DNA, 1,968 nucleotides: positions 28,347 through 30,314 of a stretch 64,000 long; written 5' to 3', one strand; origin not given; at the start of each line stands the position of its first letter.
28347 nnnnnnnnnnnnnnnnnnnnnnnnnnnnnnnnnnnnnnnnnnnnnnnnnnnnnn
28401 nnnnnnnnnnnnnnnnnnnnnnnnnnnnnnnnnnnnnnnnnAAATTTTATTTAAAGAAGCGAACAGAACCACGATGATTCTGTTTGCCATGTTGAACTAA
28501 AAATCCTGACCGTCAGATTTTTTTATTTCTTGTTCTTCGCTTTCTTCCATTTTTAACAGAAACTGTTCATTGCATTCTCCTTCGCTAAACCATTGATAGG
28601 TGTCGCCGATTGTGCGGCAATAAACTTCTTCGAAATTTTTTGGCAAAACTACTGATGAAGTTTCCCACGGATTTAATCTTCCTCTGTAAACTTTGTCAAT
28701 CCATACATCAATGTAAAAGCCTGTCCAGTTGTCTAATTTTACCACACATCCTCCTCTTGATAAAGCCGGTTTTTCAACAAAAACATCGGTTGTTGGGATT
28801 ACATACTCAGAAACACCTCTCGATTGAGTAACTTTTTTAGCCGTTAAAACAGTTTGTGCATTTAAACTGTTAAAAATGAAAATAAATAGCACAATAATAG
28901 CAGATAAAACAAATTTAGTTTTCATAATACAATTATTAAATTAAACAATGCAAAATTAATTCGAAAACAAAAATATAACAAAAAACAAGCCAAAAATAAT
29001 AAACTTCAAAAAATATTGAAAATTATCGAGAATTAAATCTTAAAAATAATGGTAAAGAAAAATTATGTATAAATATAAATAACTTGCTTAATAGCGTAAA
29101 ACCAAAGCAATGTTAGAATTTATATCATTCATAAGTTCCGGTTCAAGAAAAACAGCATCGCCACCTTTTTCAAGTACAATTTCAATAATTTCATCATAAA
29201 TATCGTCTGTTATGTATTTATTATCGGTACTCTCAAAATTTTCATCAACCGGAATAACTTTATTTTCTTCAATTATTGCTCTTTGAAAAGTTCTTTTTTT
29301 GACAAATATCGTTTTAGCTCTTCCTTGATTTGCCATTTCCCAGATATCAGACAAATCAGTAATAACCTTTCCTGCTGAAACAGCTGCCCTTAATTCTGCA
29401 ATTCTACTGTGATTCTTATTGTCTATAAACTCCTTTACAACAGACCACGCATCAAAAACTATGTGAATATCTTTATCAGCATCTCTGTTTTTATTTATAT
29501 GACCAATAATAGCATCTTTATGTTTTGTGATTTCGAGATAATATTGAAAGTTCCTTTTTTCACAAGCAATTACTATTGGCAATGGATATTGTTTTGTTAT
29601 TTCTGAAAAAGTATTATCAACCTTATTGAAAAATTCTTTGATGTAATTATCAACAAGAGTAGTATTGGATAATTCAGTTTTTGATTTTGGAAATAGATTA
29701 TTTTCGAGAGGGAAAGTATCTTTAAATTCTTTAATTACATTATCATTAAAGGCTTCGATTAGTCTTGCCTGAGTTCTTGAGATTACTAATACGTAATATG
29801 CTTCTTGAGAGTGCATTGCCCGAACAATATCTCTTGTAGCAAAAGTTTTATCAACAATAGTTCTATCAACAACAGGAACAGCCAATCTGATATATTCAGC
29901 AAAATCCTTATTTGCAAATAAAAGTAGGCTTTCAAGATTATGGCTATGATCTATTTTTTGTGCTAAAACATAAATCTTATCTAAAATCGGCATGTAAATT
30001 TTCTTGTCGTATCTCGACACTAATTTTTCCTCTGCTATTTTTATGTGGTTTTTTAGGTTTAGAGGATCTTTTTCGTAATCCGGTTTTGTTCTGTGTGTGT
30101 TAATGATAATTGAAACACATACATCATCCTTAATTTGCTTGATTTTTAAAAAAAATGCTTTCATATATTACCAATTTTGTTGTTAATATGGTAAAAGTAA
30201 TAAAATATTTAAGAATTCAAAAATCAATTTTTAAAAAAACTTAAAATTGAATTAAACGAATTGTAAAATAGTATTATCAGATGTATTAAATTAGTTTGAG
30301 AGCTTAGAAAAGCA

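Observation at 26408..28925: Exported metacaspase plus small secreted partner sharing Arg-Gly motifs: candidate protease-substrate system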

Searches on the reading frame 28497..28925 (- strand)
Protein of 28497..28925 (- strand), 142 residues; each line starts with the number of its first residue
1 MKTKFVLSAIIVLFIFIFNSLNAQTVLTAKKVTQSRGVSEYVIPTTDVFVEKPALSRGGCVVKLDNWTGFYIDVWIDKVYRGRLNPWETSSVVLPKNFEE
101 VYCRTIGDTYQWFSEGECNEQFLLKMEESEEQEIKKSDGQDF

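Call 3: search_protein_families(library=pfam, proteins=[window:28497-28925:-], max_evalue=0.01)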
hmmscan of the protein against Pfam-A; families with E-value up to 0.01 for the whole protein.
window:28497-28925:- (142 aa): 0 families

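Call 4: search_protein_families(library=ncbifam, proteins=[window:28497-28925:-], max_evalue=0.01)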
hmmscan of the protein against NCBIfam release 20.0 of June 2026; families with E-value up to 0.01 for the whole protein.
window:28497-28925:- (142 aa): 0 families

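Call 6: find_homologous_proteins(query=window:28497-28925:-, max_evalue=0.001)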
Query window:28497-28925:- (142 aa): 43 proteins with E <= 0.001 among 63 candidates.
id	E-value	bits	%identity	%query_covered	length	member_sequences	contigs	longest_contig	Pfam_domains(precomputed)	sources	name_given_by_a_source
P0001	2.4e-87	308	95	100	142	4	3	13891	-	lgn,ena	-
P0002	2.8e-57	210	63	100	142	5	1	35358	-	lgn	-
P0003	2.9e-57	210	63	100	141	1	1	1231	-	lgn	-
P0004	5.0e-57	210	64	100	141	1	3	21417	-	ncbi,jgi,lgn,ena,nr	ncbi:MAG: hypothetical protein PHE56_09470 [Bacteroidales bacterium]|jgi:hypothetical protein|nr:hyp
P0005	2.7e-56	207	62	100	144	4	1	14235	-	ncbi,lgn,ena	-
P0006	4.6e-56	206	62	100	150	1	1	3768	-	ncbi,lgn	-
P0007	7.5e-56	206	63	100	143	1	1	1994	-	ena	-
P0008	8.0e-56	206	62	100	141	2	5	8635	-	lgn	-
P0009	8.8e-56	206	63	100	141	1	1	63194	-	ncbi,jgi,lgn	-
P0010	1.1e-55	205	63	100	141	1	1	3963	-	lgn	-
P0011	1.1e-55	205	63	100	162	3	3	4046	-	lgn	-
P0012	1.8e-55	205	61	100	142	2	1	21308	-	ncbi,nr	ncbi:MAG: hypothetical protein PHE33_02105 [Bacteroidales bacterium]|nr:hypothetical protein [Bacter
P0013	3.2e-55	204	62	100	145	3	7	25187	-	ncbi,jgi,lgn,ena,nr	ncbi:MAG TPA: hypothetical protein PKN32_14410 [Bacteroidales bacterium]|nr:hypothetical protein [Ba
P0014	4.3e-55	203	63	94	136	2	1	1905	-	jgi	jgi:hypothetical protein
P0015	7.2e-55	203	64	96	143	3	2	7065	-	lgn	-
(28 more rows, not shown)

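Call 16: predict_structure(alignment_id=A1)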
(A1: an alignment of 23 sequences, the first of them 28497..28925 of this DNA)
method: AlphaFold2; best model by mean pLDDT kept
length: 142 residues; sequences in the alignment: 23
mean_pLDDT: 47.4   pTM: 0.36
mean pLDDT of the five models: 47.4, 45.7, 44.4, 42.1, 41.7
residues with pLDDT >= 90: 0; 70-90: 18; 50-70: 42; < 50: 82
segments of 3 or more residues with pLDDT < 50: 23-67, 106-142
pLDDT, mean of each block of 10 residues (from residue 1): 76 76 39 27 28 28 48 67 62 58 51 39 37 32 28
secondary structure, 60 per line:
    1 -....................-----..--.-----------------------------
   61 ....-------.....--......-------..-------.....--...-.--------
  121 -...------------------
elements in order: H2-21 E61-64 E72-76 E79-84 E101-105 E108-110 E122-124

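Call 19: search_protein_representatives(alignment_id=A1)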
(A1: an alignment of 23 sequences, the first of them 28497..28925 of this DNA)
Query: 23 sequences, 142 profile positions. Proteins with E-value up to 0.001 (for the whole library): 131; up to 1e-10: 55; up to 1e-30: 2. The best 131 are listed.
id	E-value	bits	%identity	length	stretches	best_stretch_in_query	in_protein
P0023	7.4e-75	265.6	-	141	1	1-140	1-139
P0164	5.0e-38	146.2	-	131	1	1-128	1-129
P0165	2.1e-29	118.2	-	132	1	9-126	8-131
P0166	1.6e-27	112.2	-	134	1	5-126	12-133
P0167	2.9e-22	95.1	-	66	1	1-66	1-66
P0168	3.0e-22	95.0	-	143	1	1-126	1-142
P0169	6.6e-21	90.7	-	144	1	2-128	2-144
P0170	8.1e-21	90.4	-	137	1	4-125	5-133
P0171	2.3e-20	88.9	-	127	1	9-131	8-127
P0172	2.9e-20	88.6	-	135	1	2-126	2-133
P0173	4.2e-20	88.1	-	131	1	9-123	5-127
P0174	1.2e-19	86.6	-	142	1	5-124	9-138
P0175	1.7e-18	82.9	-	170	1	5-126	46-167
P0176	3.4e-18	81.9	-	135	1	25-122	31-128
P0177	4.1e-18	81.6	-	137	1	2-121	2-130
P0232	4.0e-08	49.3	-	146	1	5-127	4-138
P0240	3.8e-07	46.1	-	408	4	58-108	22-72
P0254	6.2e-06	42.1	-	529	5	61-107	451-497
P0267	5.5e-05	39.1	-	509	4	42-96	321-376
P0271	1.3e-04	37.8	-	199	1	55-112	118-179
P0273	1.7e-04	37.5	-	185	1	58-126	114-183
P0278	2.5e-04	36.9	-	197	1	60-103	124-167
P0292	7.4e-04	35.4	-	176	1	58-105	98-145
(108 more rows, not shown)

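Call 35: find_homologous_proteins(query=A3, max_evalue=0.00001)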
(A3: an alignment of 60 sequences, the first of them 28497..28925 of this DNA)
Query A3 (60 sequences) (142 aa, profile of the alignment): 78 proteins with E <= 0.00001 among 574 candidates.
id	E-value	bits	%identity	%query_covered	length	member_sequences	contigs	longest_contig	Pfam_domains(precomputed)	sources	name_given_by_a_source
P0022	8.1e-39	151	61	100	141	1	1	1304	-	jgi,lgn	jgi:hypothetical protein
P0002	1.2e-38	150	63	100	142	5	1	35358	-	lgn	-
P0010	2.9e-38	149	63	100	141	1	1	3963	-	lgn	-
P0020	3.1e-38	149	62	100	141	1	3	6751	-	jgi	jgi:hypothetical protein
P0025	4.9e-38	148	61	100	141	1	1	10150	-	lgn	-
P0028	5.6e-38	148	61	100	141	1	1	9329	-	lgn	-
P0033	5.6e-38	148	59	100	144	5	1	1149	-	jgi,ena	-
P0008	5.9e-38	148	62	100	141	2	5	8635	-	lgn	-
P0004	7.4e-38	148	64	100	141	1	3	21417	-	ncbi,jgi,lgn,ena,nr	ncbi:MAG: hypothetical protein PHE56_09470 [Bacteroidales bacterium]|jgi:hypothetical protein|nr:hyp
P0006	8.5e-38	148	62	100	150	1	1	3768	-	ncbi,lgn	-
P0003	8.9e-38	147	63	100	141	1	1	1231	-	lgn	-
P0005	9.3e-38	147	62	100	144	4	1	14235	-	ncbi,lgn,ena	-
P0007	1.3e-37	147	63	100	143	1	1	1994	-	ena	-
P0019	1.4e-37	147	60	97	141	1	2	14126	-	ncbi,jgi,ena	-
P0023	1.4e-37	147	60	97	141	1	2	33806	-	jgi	jgi:hypothetical protein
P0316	7.1e-31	125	34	61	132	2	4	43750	-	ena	-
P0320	2.9e-28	117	25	89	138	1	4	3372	-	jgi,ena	-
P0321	3.2e-28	117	24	51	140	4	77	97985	-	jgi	jgi:hypothetical protein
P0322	2.7e-27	114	25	61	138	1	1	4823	-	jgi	jgi:hypothetical protein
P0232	6.0e-24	103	23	89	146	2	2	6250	-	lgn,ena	-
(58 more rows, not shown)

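Call 36: find_encoding_contigs(protein=P0321, flank=6000, max_places=3)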
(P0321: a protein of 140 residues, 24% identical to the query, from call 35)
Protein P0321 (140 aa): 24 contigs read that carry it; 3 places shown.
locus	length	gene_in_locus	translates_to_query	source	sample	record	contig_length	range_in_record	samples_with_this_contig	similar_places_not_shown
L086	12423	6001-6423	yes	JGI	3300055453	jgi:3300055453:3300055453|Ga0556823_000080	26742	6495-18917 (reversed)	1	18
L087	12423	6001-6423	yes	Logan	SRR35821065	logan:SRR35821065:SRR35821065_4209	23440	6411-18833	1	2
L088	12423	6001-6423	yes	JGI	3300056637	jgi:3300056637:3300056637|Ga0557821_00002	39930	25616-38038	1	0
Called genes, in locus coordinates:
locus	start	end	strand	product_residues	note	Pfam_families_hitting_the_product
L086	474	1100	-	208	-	PF12833:HTH_18, PF00165:HTH_AraC (weak)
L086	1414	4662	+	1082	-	PF01339:CheB_methylest, PF03705:CheR_N, PF01739:CheR, PF13596:PAS_10, PF02518:HATPase_c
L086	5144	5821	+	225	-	PF00027:cNMP_binding, PF13545:HTH_Crp_2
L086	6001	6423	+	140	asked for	-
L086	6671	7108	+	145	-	-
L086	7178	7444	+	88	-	PF04972:BON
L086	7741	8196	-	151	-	-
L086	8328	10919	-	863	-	PF00690:Cation_ATPase_N, PF00122:E1-E2_ATPase, PF00702:Hydrolase, PF13246:Cation_ATPase (faint), PF11154:DUF2934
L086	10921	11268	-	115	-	-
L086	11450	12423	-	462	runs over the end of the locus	PF00083:Sugar_tr, PF07690:MFS_1, PF06609:TRI12, PF07690:MFS_1 (weak)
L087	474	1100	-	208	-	PF12833:HTH_18, PF00165:HTH_AraC (weak)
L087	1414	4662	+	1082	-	PF01339:CheB_methylest, PF03705:CheR_N, PF01739:CheR, PF13596:PAS_10, PF02518:HATPase_c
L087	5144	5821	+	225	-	PF00027:cNMP_binding, PF13545:HTH_Crp_2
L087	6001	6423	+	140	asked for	-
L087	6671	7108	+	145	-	-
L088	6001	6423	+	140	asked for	-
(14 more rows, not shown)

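Call 37: find_encoding_contigs(protein=P0316, flank=6000, max_places=2)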
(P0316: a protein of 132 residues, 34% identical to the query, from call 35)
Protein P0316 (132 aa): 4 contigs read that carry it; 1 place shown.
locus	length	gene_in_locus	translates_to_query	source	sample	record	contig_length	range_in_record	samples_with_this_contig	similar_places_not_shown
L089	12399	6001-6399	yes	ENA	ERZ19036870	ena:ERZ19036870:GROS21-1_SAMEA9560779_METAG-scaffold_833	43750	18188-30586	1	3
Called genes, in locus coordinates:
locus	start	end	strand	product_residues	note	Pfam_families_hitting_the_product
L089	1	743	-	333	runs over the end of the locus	-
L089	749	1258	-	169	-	PF18962:Por_Secre_tail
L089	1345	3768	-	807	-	PF00656:Peptidase_C14, PF13432:TPR_16 (faint), PF07719:TPR_2 (weak), PF13424:TPR_12, PF00515:TPR_1, PF07719:TPR_2 (weak), PF00515:TPR_1 (weak), PF13414:TPR_11 (weak), +10 more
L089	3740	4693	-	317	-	-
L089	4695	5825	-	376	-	PF05226:CHASE2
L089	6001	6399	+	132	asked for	-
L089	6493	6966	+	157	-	-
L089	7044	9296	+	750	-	PF00656:Peptidase_C14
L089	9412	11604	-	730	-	PF00656:Peptidase_C14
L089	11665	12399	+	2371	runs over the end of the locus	PF25172:Beta-prop_WDR3_2nd (weak), PF25174:Beta-prop_THOC3, PF12796:Ank_2, PF12796:Ank_2, PF13857:Ank_5, PF12796:Ank_2, PF12796:Ank_2, PF12770:CHAT, +14 more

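Call 38: find_encoding_contigs(protein=P0232, flank=6000, max_places=2)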
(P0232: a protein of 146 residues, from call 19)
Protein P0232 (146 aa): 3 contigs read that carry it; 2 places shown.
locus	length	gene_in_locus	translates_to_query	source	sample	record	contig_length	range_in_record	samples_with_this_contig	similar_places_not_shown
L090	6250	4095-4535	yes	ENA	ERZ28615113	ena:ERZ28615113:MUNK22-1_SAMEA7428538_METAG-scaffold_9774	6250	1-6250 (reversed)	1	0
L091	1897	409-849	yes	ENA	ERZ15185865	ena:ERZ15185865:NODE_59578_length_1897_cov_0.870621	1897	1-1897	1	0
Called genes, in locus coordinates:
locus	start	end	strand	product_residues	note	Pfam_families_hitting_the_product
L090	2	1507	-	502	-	?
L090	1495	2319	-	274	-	-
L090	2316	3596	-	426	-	-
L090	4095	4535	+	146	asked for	-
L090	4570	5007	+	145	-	-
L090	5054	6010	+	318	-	-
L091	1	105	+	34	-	?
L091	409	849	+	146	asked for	-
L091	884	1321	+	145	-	-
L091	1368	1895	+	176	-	?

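Call 41: search_protein_families(library=pfam, alignment_id=A3, max_evalue=1)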
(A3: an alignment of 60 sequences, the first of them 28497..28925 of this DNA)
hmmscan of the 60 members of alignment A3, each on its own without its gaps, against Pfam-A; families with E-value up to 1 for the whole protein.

A. member 1, window:28497-28925:- (142 aa): 1 family
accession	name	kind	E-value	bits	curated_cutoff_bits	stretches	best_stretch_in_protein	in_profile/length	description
PF11371.13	DUF3172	-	0.12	12.6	25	0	46-68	70-91/139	Protein of unknown function (DUF3172)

B. families by the number of members that match (of 60 scanned): 37 families (the first 25 are shown)
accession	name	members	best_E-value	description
PF20130.4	DUF6520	3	0.1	Family of unknown function (DUF6520)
PF00397.32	WW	2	0.043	WW domain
PF11337.13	DUF3139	2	0.099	Protein of unknown function (DUF3139)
PF16981.10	Chi-conotoxin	2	0.1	chi-Conotoxin or t superfamily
PF16339.10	DUF4969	1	0.0028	Domain of unknown function (DUF4969)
PF04277.18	OAD_gamma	1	0.0038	Oxaloacetate decarboxylase, gamma chain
PF07617.17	DUF1579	1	0.0059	Protein of unknown function (DUF1579)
PF10039.14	DUF2275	1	0.017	Predicted integral membrane protein (DUF2275)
PF24524.1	DUF7596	1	0.025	Domain of unknown function (DUF7596)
PF21661.2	DUF6860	1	0.032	Domain of unknown function (DUF6860)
PF16681.11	Ig_5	1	0.037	Ig-like domain on T-cell surface glycoprotein CD3 epsilon chain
PF22065.2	Cep192_D7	1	0.039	Cep192 domain 7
PF25124.1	DUF7816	1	0.051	Domain of unknown function (DUF7816)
PF02499.21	DNA_pack_C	1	0.06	Probable DNA packing protein, C-terminus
PF13786.12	DUF4179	1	0.074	Domain of unknown function (DUF4179)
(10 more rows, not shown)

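Call 71: search_protein_families(library=pfam, proteins=[P0240, P0254, P0267, P0271, P0273, P0278, P0292], max_evalue=0.1)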
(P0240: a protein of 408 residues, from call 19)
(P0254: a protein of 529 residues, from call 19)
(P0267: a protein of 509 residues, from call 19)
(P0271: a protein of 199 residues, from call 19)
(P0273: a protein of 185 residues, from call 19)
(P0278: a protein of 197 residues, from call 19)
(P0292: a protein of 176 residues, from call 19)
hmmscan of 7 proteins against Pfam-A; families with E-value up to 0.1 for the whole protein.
P0240 (408 aa): 1 family
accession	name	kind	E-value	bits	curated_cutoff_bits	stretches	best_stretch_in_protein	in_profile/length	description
PF18393.6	MotY_N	-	0.023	15.3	26.3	0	195-257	27-89/146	MotY N-terminal domain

P0254 (529 aa): 3 families
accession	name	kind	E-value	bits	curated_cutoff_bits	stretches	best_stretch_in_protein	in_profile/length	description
PF14008.11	Metallophos_C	-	3.6e-11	44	23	0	363-382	34-53/63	Iron/zinc purple acid phosphatase-like protein C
PF01750.23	HycI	-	0.042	14.1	23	0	331-356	3-29/130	Hydrogenase maturation protease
PF16606.10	zf-C2H2_assoc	-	0.077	13.7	26.1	0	322-348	45-71/81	Unstructured conserved, between two C2H2-type zinc-fingers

P0267 (509 aa): 15 families
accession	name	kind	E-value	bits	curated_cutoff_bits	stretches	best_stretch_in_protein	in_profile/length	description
PF04519.19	Bactofilin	-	3.3e-08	34.1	27.9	0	353-398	18-61/98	Polymer-forming cytoskeletal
PF22875.4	Glu2-Pro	-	6.7e-07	29.9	27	0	151-192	76-117/130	Glu2-Pro domain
PF06832.18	BiPBP_C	-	9.6e-06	25.9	26.8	0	204-234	59-89/90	Penicillin-Binding Protein C-terminus Family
PF13573.12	SprB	-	0.00061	19.8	28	0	372-387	7-24/37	SprB repeat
PF22465.2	Spike_JR2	-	0.00078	19.7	26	0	435-458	30-53/76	Spike protein P1, second jelly-roll domain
PF16640.11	Big_3_5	-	0.0009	20.2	35.5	0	455-491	41-80/88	Bacterial Ig-like domain (group 3)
PF00811.25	Ependymin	-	0.0019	18.8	32.3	0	280-348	45-111/128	Ependymin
PF02870.21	Methyltransf_1N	-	0.0036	18.3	21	0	275-287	50-62/71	6-O-methylguanine DNA methyltransferase, ribonuclease-like domain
PF13364.12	BetaGal_ABD2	-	0.0047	18.1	23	0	297-370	18-83/112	Beta-galactosidase second all-beta domain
PF13944.12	Calycin_like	-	0.011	16.5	30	0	441-468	1-29/124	Calycin-like beta-barrel domain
PF06589.16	CRA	-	0.011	16.2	26.6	1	80-161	6-91/123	Circumsporozoite-related antigen (CRA)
PF14362.11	DUF4407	-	0.018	14.8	31.3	1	68-160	74-165/297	Domain of unknown function (DUF4407)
PF10789.14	Phage_RpbA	-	0.055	14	25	0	332-373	35-76/108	Phage RNA polymerase binding, RpbA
PF00720.22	SSI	-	0.061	13.8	23.9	0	425-454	59-88/92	Subtilisin inhibitor-like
PF10651.15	BppU_N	-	0.078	13.1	23.1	0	215-267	15-64/142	BppU N-terminal domain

P0271 (199 aa): 3 families
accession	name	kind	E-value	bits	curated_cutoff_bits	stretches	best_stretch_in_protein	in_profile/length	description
PF10039.14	DUF2275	-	0.037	14.6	24.6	1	8-90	39-123/210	Predicted integral membrane protein (DUF2275)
PF16111.11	DUF4829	-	0.039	15.1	25.5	1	30-138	13-116/119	Domain of unknown function (DUF4829)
PF25706.1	HCMV_UL116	-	0.043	13.4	30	1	15-110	24-122/336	Human cytomegalovirus UL116 protein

P0273 (185 aa): 0 families

P0278 (197 aa): 0 families

P0292 (176 aa): 0 families

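Call 72: search_solved_structures(query=A3, max_evalue=5)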
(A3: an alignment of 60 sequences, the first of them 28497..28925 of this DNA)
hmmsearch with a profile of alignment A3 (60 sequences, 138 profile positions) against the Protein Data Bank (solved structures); distinct sequences matched with E-value up to 5: 17.
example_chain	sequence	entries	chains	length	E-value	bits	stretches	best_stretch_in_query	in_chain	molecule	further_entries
6tjg_A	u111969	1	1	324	1.4e-07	35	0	99-126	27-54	Cake8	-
6tjh_A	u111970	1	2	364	2.4e-07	34.2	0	99-126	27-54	Cake9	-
8prj_A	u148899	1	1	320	3.9e-07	33.5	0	98-126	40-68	v31Bagel8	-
6tji_A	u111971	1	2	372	5.1e-07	33.2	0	99-126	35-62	Cake10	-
6tjf_A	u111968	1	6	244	2.7e-05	27.6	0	99-126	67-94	Cake6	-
8prs_A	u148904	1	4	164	0.0004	23.8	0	98-126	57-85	nvBagel4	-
6tje_A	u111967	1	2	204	0.00055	23.3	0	99-126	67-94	Cake5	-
8pra_A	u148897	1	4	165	0.011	19.1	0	98-126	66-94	Cell surface protein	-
3hxj_A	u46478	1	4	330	0.013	18.9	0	98-125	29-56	Pyrrolo-quinoline quinone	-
6tjd_A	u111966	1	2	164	0.015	18.7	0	99-126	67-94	Cake4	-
7v4t_C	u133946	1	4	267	0.035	17.5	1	9-83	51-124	Capsid protein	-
7fd2_C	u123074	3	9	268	0.035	17.5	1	9-83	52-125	capsid protein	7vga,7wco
8pro_A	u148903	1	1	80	0.3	14.5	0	98-126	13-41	Cell surface protein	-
8prd_A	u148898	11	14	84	0.36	14.2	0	98-126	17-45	Cell surface protein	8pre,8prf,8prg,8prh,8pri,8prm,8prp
6tjc_A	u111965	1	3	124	0.58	13.6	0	99-126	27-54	Cake3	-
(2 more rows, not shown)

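Call 73: search_protein_families(library=padloc, proteins=[window:28497-28925:-], max_evalue=0.01)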
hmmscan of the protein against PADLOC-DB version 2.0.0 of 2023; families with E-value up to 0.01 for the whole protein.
window:28497-28925:- (142 aa): 0 families

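Call 78: find_related_loci(query=A6, collection=metagenome_contigs, flank=8000)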
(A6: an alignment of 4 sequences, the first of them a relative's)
Query A6 (143 aa) in metagenome_contigs; peptide patterns used: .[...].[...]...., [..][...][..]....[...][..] (x = any residue, [..] = any of these).
359 stretches matched a pattern; 93 encode a relative of the query (tblastn E <= 1e-3); the best 80 are kept; 80 distinct loci.
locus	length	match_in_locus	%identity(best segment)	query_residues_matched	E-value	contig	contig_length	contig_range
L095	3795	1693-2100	49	1-142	3e-41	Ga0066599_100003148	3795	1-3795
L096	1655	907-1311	50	1-143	4e-40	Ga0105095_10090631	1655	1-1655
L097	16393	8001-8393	52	8-143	7e-39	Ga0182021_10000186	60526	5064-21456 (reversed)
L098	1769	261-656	50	1-143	8e-38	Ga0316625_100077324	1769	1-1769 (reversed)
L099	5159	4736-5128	49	1-142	1e-37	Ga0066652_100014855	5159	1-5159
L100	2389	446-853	50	1-142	1e-36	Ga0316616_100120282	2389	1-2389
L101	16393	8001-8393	48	2-143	2e-36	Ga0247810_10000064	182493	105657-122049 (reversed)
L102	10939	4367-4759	46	1-142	9e-36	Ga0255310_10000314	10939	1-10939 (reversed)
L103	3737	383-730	54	21-142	7e-36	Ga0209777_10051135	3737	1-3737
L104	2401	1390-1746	49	10-134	2e-35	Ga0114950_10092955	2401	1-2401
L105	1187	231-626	48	1-142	1e-35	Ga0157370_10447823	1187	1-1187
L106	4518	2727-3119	49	2-143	4e-34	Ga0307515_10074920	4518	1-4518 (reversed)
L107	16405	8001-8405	46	1-143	4e-33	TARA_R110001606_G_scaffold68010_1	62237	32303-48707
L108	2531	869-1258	46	1-140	6e-32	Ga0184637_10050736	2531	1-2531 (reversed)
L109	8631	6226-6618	44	1-142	6e-32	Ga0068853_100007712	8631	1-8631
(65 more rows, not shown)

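Call 83: find_encoding_contigs(protein=P0322, flank=6000, max_places=2)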
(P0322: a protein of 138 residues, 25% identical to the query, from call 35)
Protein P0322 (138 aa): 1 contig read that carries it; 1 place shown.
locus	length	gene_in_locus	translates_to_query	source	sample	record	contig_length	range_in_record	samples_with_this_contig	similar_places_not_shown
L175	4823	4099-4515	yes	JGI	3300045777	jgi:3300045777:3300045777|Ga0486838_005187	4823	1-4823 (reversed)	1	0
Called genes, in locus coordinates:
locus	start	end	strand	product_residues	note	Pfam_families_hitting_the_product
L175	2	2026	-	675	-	?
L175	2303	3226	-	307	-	PF02729:OTCace_N, PF00185:OTCace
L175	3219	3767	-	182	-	PF00156:Pribosyltran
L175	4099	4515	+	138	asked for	-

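Call 84: find_encoding_contigs(protein=P0320, flank=6000, max_places=2)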
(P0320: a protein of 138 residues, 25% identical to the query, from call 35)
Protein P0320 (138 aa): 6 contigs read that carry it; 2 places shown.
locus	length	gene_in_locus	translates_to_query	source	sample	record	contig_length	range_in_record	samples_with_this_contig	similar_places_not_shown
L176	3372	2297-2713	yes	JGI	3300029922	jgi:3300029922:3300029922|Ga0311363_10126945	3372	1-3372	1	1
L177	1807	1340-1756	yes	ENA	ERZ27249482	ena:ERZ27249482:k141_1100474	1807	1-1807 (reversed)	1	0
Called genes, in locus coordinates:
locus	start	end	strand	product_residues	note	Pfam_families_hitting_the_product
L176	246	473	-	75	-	PF09851:SHOCT (weak)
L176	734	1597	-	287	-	PF00691:OmpA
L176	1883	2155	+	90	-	-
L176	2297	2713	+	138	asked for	-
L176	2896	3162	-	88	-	-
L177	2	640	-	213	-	?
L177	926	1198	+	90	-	-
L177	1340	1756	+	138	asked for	-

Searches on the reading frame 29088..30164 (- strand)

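Call 3: search_protein_families(library=pfam, proteins=[window:29088-30164:-], max_evalue=0.01)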
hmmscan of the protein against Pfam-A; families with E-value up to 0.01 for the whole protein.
window:29088-30164:- (358 aa): 4 families
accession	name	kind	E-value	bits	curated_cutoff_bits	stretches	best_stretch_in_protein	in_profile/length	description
PF18845.6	baeRF_family3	-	2.6e-35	122.7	31.5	1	123-282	2-168/168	Bacterial archaeo-eukaryotic release factor family 3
PF18849.6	baeRF_family7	-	1.1e-06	29.3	27.2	1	174-244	73-143/144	Bacterial archaeo-eukaryotic release factor family 7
PF18848.6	baeRF_family6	-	0.0038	18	27.5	0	172-244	75-148/149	Bacterial archaeo-eukaryotic release factor family 6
PF18855.6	baeRF_family11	-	0.0066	17.3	27.2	0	123-235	4-125/139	Bacterial archaeo-eukaryotic release factor family 11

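Call 4: search_protein_families(library=ncbifam, proteins=[window:29088-30164:-], max_evalue=0.01)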
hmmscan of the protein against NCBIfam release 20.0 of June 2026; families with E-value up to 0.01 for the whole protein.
window:29088-30164:- (358 aa): 1 family
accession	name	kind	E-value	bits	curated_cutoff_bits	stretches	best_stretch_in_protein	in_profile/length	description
NF052287.1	AOC03_06830_fam_RHF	equivalog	1e-103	347.6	330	1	7-358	3-361/361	AOC03_06830 family ribosome hibernation factor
